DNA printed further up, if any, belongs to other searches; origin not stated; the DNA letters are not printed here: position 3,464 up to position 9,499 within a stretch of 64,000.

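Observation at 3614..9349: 1911-aa secreted protein occupying the SBP position of the second transporter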

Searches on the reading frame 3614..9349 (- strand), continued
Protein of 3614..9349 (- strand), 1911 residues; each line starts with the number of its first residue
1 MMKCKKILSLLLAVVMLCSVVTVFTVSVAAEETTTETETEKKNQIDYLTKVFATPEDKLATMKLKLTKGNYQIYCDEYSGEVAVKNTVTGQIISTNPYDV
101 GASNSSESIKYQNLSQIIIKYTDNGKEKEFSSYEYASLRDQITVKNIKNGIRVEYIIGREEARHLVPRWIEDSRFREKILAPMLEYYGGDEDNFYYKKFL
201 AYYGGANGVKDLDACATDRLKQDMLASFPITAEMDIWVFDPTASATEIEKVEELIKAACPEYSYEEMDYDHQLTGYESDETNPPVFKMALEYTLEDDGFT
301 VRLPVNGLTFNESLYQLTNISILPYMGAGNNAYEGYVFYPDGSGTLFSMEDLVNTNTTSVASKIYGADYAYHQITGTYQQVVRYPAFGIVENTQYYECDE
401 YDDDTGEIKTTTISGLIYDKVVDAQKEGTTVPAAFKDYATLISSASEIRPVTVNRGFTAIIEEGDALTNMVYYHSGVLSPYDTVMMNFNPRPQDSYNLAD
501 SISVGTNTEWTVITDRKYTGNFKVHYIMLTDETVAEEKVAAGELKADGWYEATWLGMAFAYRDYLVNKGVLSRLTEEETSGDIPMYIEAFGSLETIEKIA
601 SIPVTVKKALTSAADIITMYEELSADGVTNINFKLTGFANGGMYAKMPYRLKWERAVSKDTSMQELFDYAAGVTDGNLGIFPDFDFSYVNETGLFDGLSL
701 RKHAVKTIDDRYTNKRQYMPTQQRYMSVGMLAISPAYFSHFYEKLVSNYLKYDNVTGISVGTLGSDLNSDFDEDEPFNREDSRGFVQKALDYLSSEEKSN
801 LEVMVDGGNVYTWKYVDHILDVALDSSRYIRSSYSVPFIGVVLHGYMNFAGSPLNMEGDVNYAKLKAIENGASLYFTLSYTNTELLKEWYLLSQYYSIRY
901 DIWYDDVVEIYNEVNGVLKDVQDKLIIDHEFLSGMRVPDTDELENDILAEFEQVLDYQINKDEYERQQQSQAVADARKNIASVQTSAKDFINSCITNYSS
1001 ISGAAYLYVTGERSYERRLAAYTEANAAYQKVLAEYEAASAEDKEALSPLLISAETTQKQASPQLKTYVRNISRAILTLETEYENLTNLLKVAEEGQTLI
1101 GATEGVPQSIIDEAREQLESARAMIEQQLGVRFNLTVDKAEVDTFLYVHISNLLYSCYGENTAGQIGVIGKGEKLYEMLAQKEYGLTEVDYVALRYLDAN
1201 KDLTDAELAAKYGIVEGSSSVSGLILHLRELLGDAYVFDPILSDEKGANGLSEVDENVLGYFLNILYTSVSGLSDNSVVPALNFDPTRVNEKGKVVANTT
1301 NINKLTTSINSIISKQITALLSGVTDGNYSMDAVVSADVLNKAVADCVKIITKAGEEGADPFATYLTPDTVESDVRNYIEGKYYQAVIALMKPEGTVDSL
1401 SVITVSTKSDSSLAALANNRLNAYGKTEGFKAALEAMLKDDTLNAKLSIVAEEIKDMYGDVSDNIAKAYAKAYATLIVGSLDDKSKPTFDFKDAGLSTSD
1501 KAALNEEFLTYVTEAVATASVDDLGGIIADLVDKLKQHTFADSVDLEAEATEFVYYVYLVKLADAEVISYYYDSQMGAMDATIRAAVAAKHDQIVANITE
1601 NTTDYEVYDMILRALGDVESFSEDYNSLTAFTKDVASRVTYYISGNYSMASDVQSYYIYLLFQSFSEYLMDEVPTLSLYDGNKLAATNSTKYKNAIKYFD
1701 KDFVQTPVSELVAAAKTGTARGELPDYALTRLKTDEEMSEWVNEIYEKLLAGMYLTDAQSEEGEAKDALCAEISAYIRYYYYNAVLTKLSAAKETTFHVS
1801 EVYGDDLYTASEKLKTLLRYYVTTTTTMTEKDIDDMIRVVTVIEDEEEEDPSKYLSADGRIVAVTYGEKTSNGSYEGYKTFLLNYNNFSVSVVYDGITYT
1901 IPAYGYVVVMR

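Call 71: search_protein_families(library=pfam, proteins=[P0005], max_evalue=0.01)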
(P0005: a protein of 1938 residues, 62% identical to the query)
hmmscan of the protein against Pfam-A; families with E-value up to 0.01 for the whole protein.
P0005 (1938 aa): 2 families
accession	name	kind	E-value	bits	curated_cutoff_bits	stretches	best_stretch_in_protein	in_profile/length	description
PF18952.6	DUF5696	-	9.9e-119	398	25.6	2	456-946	133-577/612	Family of unknown function (DUF5696)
PF11034.13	Grg1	-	0.0066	17.1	25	0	1294-1342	7-54/67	Glucose-repressible protein Grg1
